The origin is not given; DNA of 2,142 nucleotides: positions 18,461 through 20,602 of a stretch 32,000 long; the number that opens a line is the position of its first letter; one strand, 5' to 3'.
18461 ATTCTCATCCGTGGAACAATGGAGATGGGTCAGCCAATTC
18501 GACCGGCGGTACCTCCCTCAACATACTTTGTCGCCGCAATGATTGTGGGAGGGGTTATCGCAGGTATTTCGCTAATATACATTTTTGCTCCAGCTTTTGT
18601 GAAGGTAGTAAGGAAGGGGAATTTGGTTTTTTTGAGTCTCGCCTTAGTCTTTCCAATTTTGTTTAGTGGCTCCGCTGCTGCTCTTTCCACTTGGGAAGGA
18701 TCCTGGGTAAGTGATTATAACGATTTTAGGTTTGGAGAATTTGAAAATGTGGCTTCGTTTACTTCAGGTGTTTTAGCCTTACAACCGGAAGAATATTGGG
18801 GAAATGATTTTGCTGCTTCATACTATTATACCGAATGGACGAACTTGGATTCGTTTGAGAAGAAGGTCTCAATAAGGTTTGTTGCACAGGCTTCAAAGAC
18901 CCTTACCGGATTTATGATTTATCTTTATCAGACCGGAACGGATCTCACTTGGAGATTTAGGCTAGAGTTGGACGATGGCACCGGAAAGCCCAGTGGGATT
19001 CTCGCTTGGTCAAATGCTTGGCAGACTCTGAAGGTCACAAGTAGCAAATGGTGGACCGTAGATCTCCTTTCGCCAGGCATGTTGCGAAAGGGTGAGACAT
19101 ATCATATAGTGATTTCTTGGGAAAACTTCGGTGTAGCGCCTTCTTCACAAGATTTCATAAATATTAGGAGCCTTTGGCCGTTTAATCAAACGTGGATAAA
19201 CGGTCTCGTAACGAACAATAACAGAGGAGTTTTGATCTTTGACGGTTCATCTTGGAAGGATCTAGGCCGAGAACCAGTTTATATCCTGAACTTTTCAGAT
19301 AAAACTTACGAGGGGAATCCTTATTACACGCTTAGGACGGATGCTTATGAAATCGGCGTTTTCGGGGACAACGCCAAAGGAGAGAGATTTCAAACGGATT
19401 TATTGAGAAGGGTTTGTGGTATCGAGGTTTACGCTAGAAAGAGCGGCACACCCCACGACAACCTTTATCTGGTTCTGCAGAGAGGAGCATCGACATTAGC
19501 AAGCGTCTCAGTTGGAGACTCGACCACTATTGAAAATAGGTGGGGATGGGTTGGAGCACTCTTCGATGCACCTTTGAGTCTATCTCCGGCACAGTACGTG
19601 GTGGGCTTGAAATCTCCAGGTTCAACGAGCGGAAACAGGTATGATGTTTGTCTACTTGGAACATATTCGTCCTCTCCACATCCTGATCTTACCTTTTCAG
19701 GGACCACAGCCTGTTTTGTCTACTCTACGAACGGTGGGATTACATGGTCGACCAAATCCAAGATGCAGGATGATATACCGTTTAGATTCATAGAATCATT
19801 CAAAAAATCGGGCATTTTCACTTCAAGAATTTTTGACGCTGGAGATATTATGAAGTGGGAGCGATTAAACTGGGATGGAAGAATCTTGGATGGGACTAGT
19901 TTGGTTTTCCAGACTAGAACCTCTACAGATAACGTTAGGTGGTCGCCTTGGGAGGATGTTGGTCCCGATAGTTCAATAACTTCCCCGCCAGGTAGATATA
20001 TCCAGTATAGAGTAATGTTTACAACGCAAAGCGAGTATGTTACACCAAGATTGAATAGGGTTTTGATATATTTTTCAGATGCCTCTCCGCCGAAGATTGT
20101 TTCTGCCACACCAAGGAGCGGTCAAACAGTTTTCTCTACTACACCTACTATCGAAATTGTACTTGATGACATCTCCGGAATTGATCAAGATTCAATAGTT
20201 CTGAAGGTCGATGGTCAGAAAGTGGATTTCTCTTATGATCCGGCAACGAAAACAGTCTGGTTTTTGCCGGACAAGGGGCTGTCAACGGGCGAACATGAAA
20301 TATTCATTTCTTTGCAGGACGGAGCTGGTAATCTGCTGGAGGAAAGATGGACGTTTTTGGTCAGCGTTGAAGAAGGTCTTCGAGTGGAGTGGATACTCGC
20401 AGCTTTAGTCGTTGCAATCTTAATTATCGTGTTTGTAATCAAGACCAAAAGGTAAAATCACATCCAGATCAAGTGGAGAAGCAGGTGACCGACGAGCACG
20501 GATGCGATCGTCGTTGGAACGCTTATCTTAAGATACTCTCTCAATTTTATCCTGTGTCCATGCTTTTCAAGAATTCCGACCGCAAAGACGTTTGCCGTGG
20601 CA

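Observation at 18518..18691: Internal C-terminal-anchor-like TM, then an SD-like site, TTG and a signal peptide inside the giant ORF: in-frame fusion of two surface-protein genes, or a polyprotein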

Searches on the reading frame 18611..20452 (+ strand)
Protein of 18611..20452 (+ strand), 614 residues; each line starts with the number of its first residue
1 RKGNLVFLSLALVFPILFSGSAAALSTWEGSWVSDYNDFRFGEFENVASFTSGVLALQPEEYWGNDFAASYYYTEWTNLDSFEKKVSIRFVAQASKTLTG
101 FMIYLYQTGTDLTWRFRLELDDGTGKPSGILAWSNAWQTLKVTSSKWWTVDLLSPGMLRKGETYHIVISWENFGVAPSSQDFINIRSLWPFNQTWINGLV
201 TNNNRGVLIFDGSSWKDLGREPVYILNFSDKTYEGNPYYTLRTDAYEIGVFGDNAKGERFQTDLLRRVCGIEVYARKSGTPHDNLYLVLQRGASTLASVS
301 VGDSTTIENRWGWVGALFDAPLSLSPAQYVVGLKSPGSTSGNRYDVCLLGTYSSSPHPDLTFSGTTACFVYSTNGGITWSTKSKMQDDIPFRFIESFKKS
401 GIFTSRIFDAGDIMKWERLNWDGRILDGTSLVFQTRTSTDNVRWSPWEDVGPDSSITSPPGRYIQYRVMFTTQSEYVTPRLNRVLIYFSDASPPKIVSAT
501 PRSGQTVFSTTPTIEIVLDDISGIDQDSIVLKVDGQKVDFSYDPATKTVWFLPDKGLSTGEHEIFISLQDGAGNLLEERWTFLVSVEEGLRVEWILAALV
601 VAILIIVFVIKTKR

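Call 5: search_protein_families(library=pfam, proteins=[window:18611-20452:+], max_evalue=0.01)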
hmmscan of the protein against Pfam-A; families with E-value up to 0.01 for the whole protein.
window:18611-20452:+ (614 aa): 3 families
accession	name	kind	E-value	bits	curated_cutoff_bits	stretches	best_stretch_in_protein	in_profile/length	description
PF13205.12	Big_5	-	7e-05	23.9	23.6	1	490-562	1-78/105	Bacterial Ig-like domain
PF13313.11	DUF4082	-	0.00032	21.1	28.4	0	257-376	18-130/143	Domain of unknown function (DUF4082)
PF19077.6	Big_13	-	0.0036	18.2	27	1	521-580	33-96/102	Bacterial Ig-like domain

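Call 7: find_homologous_proteins(query=window:18611-20452:+)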
Query window:18611-20452:+ (614 aa): 5 proteins with E <= 0.001 among 8000 candidates.
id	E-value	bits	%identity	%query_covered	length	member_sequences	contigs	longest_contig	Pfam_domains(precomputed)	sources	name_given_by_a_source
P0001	2.2e-283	959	65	96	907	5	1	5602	PF13205.13,PF09136.17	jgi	jgi:hypothetical protein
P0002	5.4e-198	677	52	96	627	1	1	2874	-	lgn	-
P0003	1.3e-191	656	53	92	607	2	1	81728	-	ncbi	-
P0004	1.6e-191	656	51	96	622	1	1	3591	-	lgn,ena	-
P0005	1.6e-21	94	28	52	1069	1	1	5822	PF05593.20,PF25023.2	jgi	-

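Call 10: find_encoding_contigs(protein=P0003, flank=10000, max_places=3)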
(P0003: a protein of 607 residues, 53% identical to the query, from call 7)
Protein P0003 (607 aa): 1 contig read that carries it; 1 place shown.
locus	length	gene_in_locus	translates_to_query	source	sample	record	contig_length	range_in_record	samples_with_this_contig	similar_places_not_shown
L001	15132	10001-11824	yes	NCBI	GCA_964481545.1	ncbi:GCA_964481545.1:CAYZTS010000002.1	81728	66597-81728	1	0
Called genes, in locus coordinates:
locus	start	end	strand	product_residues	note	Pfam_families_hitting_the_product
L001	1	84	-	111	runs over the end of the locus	-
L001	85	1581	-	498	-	PF00662:Proton_antipo_N, PF00361:Proton_antipo_M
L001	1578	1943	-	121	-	PF00420:Oxidored_q2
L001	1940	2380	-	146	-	PF04039:MnhB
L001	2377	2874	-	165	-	PF20501:MbhE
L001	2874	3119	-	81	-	PF13244:MbhD, PF00499:Oxidored_q3 (weak)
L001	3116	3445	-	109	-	PF03334:PhaG_MnhG_YufB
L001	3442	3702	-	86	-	PF04066:MrpF_PhaF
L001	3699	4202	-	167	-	PF01899:MNHE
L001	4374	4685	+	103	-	-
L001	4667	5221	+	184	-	PF09970:DUF2204 (faint), PF10706:Aminoglyc_resit (faint), PF14907:NTP_transf_5 (weak), PF08843:AbiEii (weak)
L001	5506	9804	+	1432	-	PF01344:Kelch_1 (faint), PF13964:Beta-prop_Calicin (faint), PF02018:CBM_4_9 (weak), PF09136:Glucodextran_B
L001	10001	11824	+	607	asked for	-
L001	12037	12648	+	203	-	-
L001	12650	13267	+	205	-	-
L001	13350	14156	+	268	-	-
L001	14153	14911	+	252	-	PF08843:AbiEii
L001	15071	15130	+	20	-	?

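Call 11: find_encoding_contigs(protein=P0001, flank=10000, max_places=3)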
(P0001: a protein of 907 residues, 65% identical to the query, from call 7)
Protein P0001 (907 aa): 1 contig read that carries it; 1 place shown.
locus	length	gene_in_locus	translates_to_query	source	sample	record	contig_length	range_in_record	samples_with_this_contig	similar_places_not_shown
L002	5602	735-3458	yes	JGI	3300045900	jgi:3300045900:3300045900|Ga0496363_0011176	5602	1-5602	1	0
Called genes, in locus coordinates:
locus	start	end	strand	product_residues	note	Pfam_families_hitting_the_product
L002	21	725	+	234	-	PF14741:GH114_assoc (faint)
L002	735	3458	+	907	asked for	PF09136:Glucodextran_B, PF13205:Big_5 (faint)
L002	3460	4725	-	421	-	PF02040:ArsB, PF03600:CitMHS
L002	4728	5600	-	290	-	?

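Call 17: find_related_loci(query=A1, collection=genome_contigs, flank=10000)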
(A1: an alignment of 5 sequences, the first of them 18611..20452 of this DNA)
Query A1 (614 aa) in genome_contigs; peptide patterns used: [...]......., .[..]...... (x = any residue, [..] = any of these).
28 stretches matched a pattern; 3 encode a relative of the query (tblastn E <= 1e-3); 3 distinct loci.
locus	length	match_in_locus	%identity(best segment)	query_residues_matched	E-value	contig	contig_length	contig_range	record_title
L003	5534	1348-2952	37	30-488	2e-67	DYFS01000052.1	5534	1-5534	MAG TPA_asm: Candidatus Hadarchaeum sp. isolate BE2011_56_16 Afr_mines_BE2011_2585_length_5534_cov_6_434021, whole genom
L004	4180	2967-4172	66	24-577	1e-55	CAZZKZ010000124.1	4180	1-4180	MAG TPA_asm: Candidatus Hadarchaeota archaeon isolate binchicken_co25_43 genome assembly, contig: k141_33854, whole geno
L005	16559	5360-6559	29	79-464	2e-34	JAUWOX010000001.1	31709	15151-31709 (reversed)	MAG: bacterium isolate CSMAG_2461 CSMAG_2461_k141_885489_length_31709_cov_6.0000, whole genome shotgun sequence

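Call 18: find_related_loci(query=A1, collection=metagenome_contigs, flank=10000)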
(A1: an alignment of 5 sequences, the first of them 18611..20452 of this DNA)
Query A1 (614 aa) in metagenome_contigs; peptide patterns used: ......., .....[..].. (x = any residue, [..] = any of these).
168 stretches matched a pattern; 2 encode a relative of the query (tblastn E <= 1e-3); 2 distinct loci.
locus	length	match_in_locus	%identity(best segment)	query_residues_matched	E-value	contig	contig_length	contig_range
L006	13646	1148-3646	100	1-614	0e+0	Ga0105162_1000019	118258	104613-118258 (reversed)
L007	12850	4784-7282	100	1-614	0e+0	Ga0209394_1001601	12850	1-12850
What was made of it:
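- Tried and rejected: The genome and metagenome scans are used up (calls 17, 18), so no further lineages could be recruited.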

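Call 25: find_encoding_contigs(protein=P0002, flank=10000, max_places=3)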
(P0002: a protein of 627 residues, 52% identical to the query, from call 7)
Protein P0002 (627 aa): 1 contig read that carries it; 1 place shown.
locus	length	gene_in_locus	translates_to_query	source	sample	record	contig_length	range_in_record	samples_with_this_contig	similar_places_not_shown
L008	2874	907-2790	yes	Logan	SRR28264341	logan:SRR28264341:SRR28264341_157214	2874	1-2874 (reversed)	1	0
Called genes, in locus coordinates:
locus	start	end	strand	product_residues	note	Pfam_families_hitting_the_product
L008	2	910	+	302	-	?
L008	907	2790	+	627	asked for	-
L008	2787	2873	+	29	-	?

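Call 26: find_encoding_contigs(protein=P0004, flank=10000, max_places=3)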
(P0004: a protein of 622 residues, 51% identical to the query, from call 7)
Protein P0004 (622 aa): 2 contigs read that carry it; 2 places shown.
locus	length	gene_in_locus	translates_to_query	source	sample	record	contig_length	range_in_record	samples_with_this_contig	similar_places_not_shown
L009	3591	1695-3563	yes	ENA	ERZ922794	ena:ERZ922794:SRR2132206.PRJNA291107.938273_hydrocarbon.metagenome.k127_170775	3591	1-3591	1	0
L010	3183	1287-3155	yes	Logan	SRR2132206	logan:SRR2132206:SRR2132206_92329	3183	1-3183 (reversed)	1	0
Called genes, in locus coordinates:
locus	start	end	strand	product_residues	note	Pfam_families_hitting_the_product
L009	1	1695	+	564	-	?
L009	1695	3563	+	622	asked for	-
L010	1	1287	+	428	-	?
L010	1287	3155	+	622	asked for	-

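Call 57: search_protein_families(library=ncbifam, proteins=[window:18611-20452:+], max_evalue=1)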
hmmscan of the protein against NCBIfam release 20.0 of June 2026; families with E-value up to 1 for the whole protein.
window:18611-20452:+ (614 aa): 0 families

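Call 58: search_solved_structures(query=window:18611-20452:+, max_evalue=1)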
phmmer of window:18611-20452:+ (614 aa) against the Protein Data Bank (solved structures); distinct sequences matched with E-value up to 1: 0.
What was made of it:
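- Tried and rejected: A PDB sequence search with the C-terminal half gave no hit at E up to 1 (call 58).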

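Call 63: predict_structure(alignment_id=A1)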
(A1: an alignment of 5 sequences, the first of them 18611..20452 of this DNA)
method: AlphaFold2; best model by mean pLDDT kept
length: 614 residues; sequences in the alignment: 5
mean_pLDDT: 52.9   pTM: 0.32
mean pLDDT of the five models: 52.9, 49.6, 48.7, 42.5, 39.4
residues with pLDDT >= 90: 34; 70-90: 117; 50-70: 179; < 50: 284
segments of 3 or more residues with pLDDT < 50: 1-6, 8-83, 179-212, 216-270, 290-294, 321-332, 346-414, 422-424, 475-485, 489-491, 589-591
pLDDT, mean of each block of 10 residues (from residue 1): 44 38 24 23 21 23 30 33 57 61 57 81 78 87 65 76 71 55 44 29 39 47 24 21 21 25 38 60 64 57 71 54 43 55 47 25 24 21 28 35 42 51 52 63 62 53 56 47 48 71 87 84 72 92 82 87 90 78 73 62 77 49
secondary structure, 60 per line:
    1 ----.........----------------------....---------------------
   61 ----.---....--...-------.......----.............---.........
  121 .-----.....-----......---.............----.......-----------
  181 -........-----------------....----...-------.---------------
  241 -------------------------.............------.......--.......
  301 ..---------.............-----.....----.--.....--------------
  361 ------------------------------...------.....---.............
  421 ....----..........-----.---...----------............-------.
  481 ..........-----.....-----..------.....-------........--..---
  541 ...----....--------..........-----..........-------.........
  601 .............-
elements in order: H5-13 H36-39 E69-72 E85-91 E96-108 E112-121 E127-131 E137-142 E146-158 E163-169 E182-189 E207-210 E215-217 E266-278 E285-291 E294-302 E312-324 E330-334 E342-346 E391-393 E400-404 E408-424 E429-438 E448-450 E461-472 E480-490 E496-500 E514-518 E529-533 E541-543 E548-551 E560-569 E575-584 H592-613
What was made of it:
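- Tried and rejected: AlphaFold2 with the 5-sequence alignment gave mean pLDDT 52.9 and pTM 0.32 (call 63).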

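Call 71: list_cluster_members(proteins=[P0001, P0006, P0003])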
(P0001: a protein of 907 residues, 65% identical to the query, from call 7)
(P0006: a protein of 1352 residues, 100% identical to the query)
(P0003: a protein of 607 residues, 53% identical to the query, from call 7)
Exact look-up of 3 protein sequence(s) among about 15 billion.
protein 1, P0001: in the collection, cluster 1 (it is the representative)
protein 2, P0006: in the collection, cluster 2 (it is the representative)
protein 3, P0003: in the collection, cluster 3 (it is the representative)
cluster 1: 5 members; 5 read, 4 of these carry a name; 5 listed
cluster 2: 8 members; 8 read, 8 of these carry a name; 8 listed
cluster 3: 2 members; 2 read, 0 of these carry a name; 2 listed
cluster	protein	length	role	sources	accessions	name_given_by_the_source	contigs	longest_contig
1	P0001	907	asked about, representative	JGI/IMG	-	hypothetical protein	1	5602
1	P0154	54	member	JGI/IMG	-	hypothetical protein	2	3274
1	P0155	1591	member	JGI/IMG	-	hypothetical protein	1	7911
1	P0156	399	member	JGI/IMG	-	hypothetical protein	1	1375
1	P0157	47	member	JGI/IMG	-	-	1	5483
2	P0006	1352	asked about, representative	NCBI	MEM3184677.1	MAG: hypothetical protein QXW92_03365, partial [Candidatus Hadarchaeales archaeon]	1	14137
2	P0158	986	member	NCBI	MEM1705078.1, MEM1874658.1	MAG: FG-GAP-like repeat-containing protein, partial [Candidatus Hadarchaeales archaeon]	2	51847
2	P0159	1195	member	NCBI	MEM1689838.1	MAG: FG-GAP-like repeat-containing protein, partial [Candidatus Hadarchaeales archaeon]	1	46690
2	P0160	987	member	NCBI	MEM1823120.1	MAG: FG-GAP-like repeat-containing protein, partial [Candidatus Hadarchaeales archaeon]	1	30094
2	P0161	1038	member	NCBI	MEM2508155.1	MAG: hypothetical protein QXF11_02075, partial [Candidatus Hadarchaeales archaeon]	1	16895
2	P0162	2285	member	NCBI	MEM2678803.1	MAG: FG-GAP-like repeat-containing protein [Candidatus Hadarchaeales archaeon]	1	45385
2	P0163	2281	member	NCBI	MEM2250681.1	MAG: FG-GAP-like repeat-containing protein [Candidatus Hadarchaeales archaeon]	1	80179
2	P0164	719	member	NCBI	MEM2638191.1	MAG: hypothetical protein QW704_02355, partial [Candidatus Hadarchaeales archaeon]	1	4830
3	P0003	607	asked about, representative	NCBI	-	-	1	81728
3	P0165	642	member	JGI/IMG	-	-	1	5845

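Call 74: find_encoding_contigs(protein=P0164, flank=3000, max_places=2)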
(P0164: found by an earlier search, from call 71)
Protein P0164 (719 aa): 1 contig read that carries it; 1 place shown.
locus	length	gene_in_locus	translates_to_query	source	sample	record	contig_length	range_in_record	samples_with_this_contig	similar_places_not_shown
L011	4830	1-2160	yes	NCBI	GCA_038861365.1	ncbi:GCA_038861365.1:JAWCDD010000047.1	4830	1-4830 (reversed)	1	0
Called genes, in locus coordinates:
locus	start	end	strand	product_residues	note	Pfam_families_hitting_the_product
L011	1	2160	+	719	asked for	PF09136:Glucodextran_B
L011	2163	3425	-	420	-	PF02040:ArsB, PF03600:CitMHS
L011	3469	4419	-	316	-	-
